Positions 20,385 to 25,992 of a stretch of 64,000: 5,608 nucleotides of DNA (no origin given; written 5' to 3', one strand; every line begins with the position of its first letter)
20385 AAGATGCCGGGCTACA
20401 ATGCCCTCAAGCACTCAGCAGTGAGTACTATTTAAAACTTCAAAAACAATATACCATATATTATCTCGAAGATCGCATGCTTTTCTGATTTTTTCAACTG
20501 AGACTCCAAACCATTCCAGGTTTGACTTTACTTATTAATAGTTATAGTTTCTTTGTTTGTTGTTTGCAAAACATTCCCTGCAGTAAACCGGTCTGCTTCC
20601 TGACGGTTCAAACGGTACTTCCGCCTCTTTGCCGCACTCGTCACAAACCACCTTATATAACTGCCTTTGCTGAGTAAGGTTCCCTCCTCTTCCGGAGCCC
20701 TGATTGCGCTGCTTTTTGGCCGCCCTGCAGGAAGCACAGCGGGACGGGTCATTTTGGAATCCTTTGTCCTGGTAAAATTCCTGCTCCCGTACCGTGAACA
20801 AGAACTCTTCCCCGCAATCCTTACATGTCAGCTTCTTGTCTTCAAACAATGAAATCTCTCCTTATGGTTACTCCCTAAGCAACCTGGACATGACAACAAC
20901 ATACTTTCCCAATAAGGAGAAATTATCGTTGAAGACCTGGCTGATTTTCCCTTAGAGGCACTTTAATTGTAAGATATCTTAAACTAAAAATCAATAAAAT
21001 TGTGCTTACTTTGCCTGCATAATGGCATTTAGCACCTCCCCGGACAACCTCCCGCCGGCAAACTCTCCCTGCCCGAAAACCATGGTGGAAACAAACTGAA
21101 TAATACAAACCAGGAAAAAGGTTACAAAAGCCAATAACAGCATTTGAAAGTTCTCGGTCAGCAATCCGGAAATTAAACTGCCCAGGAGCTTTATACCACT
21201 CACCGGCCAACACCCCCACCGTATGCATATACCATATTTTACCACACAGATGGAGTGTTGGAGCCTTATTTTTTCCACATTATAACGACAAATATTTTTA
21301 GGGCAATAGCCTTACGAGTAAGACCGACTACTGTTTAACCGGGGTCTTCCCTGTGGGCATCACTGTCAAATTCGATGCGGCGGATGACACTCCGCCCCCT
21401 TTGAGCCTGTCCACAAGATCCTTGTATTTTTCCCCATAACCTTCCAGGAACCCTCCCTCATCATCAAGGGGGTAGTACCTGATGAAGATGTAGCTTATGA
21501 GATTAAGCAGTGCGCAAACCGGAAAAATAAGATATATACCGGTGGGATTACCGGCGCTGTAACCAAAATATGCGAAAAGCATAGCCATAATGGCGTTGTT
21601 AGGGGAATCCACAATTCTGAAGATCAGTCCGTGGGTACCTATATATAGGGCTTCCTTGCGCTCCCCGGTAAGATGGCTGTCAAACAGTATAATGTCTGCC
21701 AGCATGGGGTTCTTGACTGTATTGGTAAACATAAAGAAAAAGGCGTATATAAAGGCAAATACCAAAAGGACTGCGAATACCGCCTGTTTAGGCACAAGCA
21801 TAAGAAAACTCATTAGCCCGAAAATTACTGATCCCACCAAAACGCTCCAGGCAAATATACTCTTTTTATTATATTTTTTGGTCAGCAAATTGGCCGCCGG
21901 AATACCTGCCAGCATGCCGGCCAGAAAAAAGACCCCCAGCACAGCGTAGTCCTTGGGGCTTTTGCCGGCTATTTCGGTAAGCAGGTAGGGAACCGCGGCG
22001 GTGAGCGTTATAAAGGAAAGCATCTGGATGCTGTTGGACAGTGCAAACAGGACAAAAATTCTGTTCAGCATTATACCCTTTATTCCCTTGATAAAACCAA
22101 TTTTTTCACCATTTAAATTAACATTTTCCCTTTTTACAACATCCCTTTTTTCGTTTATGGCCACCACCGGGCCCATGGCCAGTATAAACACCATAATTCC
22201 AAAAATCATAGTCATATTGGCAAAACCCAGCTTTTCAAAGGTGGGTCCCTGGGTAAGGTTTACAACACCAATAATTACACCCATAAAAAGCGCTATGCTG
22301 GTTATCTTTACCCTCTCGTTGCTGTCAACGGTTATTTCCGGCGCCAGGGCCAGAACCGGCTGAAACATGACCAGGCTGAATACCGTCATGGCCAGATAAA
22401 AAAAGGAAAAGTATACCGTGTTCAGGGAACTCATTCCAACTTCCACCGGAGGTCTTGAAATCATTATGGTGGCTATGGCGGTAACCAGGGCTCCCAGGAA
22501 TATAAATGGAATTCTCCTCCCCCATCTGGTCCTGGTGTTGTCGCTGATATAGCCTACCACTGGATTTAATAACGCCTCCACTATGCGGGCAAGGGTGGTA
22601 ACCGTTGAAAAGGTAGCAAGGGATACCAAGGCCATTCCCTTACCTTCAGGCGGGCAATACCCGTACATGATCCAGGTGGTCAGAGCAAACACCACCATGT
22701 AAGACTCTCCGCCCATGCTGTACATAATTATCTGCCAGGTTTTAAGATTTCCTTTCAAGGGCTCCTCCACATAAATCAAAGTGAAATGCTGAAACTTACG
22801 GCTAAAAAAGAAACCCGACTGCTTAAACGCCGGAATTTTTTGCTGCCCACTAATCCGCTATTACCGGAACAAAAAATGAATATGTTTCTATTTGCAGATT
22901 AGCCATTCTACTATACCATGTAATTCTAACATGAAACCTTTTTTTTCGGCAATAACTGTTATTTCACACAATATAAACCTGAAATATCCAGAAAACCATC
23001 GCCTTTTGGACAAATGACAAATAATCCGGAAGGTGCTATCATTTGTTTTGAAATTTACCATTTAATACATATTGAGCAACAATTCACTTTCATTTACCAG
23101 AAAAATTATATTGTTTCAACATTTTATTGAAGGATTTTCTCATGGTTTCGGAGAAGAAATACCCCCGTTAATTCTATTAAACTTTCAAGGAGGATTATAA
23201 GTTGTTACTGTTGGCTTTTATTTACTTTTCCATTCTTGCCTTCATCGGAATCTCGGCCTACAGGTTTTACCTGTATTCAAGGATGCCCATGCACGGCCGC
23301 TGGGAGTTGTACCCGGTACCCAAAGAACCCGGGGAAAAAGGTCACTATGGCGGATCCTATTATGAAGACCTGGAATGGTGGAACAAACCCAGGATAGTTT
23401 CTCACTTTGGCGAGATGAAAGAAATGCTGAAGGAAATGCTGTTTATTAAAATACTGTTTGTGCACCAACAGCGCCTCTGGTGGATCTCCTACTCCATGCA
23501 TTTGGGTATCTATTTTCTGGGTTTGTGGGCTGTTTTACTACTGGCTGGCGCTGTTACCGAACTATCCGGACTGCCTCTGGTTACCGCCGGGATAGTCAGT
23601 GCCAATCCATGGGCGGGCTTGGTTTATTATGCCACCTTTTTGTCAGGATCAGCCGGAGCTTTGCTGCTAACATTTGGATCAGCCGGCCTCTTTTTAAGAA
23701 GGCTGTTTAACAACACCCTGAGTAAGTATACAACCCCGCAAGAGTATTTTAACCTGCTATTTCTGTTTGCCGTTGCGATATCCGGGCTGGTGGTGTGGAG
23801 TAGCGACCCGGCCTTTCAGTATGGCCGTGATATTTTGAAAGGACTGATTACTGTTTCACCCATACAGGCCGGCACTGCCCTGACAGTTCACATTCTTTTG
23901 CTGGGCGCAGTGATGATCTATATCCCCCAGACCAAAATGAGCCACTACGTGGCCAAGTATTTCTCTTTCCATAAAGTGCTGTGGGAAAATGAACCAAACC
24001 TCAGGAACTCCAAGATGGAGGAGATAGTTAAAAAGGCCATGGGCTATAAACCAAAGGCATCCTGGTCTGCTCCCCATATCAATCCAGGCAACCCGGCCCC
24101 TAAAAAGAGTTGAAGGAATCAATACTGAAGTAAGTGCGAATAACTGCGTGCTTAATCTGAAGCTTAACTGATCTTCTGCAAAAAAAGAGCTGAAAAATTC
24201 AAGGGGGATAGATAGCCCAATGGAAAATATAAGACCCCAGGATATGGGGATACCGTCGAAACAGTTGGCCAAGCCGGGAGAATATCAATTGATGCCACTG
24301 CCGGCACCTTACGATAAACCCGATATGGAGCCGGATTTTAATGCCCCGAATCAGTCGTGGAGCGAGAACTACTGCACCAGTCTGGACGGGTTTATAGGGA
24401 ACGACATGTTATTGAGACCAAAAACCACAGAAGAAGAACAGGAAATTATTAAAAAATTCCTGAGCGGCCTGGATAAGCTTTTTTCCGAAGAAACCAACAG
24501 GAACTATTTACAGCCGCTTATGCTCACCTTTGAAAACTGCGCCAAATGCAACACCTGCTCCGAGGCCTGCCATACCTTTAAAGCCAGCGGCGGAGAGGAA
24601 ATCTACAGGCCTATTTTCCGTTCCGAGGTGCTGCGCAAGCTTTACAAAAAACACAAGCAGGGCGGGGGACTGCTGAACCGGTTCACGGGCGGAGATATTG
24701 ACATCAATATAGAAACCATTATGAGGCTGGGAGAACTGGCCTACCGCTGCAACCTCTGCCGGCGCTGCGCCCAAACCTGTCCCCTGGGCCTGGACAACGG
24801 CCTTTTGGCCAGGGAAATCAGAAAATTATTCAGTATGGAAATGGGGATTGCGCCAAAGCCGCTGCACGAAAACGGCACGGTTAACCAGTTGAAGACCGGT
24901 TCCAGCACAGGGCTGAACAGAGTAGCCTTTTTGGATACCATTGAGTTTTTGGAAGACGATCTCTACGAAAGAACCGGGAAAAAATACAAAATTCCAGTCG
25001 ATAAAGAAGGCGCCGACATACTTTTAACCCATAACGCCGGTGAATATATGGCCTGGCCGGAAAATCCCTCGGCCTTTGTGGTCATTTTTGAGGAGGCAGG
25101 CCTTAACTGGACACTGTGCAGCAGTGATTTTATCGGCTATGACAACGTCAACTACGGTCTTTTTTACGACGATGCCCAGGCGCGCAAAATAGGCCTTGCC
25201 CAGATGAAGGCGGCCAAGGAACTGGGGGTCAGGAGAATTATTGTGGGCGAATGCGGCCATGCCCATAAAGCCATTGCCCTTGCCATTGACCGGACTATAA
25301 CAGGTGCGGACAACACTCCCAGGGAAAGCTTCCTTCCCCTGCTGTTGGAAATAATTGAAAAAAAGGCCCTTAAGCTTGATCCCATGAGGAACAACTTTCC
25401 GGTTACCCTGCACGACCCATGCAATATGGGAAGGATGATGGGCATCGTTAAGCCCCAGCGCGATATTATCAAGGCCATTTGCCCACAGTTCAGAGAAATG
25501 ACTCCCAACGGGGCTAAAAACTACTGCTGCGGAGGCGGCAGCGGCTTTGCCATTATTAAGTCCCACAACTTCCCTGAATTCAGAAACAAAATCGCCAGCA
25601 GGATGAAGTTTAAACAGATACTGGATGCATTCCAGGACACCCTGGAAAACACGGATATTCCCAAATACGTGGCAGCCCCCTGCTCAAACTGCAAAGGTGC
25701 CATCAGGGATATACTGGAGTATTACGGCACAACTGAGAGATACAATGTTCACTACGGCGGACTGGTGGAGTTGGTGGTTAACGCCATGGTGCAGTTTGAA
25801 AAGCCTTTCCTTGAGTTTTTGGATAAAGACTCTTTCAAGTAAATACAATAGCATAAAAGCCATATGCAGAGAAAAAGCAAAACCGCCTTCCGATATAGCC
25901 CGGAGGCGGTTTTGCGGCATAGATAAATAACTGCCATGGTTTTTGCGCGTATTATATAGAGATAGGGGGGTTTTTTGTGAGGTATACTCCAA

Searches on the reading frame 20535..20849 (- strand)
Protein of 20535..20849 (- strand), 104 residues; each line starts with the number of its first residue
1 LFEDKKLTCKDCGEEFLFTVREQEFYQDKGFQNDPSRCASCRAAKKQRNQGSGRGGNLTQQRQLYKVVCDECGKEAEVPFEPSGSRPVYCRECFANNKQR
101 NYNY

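Call 71: search_protein_families(library=pfam, proteins=[window:20535-20849:-])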
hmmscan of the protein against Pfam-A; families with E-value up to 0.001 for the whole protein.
window:20535-20849:- (104 aa): 2 families
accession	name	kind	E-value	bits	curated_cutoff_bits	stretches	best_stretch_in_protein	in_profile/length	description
PF13451.12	zf_Tbcl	-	4.4e-22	78.2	24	1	3-49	1-47/48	Probable treble clef domain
PF23477.1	zf_Tbcl_2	-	2.2e-19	69.3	27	1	62-98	1-37/37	Probable treble clef zinc finger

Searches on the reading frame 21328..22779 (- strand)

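Call 71: search_protein_families(library=pfam, proteins=[window:21328-22779:-])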
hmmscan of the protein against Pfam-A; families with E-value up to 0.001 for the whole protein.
window:21328-22779:- (483 aa): 2 families
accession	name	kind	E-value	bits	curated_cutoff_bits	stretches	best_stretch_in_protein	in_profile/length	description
PF13347.12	MFS_2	-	3.6e-49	167.9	27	1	51-439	29-426/427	MFS/sugar transport protein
PF07690.21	MFS_1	-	2.6e-13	50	33.4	1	26-353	12-314/347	Major Facilitator Superfamily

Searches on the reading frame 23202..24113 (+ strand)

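Call 71: search_protein_families(library=pfam, proteins=[window:23202-24113:+])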
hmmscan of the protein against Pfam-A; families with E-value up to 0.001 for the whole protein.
window:23202-24113:+ (303 aa): 1 family
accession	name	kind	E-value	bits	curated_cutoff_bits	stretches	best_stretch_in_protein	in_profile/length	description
PF02665.19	Nitrate_red_gam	-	3.2e-06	27.4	22.9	1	88-251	40-201/217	Nitrate reductase gamma subunit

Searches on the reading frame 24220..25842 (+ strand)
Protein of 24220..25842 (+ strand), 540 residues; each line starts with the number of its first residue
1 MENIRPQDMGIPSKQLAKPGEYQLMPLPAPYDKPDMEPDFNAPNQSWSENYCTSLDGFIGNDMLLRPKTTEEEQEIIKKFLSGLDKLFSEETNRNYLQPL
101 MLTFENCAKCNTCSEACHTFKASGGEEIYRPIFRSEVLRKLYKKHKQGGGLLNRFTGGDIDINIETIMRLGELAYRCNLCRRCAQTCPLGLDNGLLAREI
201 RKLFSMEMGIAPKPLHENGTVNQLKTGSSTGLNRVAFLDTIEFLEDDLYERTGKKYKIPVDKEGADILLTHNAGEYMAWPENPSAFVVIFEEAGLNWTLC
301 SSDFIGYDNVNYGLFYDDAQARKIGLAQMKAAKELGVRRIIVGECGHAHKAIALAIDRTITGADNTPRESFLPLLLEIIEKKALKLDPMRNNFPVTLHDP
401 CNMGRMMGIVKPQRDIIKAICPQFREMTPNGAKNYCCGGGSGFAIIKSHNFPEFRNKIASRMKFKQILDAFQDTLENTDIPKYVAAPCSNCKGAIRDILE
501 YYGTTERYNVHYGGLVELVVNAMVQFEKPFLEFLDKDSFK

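Call 71: search_protein_families(library=pfam, proteins=[window:24220-25842:+])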
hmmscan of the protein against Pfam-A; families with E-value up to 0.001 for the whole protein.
window:24220-25842:+ (540 aa): 5 families
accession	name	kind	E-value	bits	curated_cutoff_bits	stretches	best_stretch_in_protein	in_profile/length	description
PF13183.11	Fer4_8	-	2.2e-10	41.3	27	1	105-190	3-67/68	4Fe-4S dicluster domain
PF02754.22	CCG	-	1e-08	35.6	20.6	1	395-495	1-84/85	Cysteine-rich domain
PF13187.11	Fer4_9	-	8.4e-05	23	27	0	97-119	34-49/52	4Fe-4S dicluster domain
PF13534.11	Fer4_17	-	0.00019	22.3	22.2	0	106-192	1-61/61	4Fe-4S dicluster domain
PF13237.11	Fer4_10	-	0.00027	21.2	25.5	0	176-192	8-22/53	4Fe-4S dicluster domain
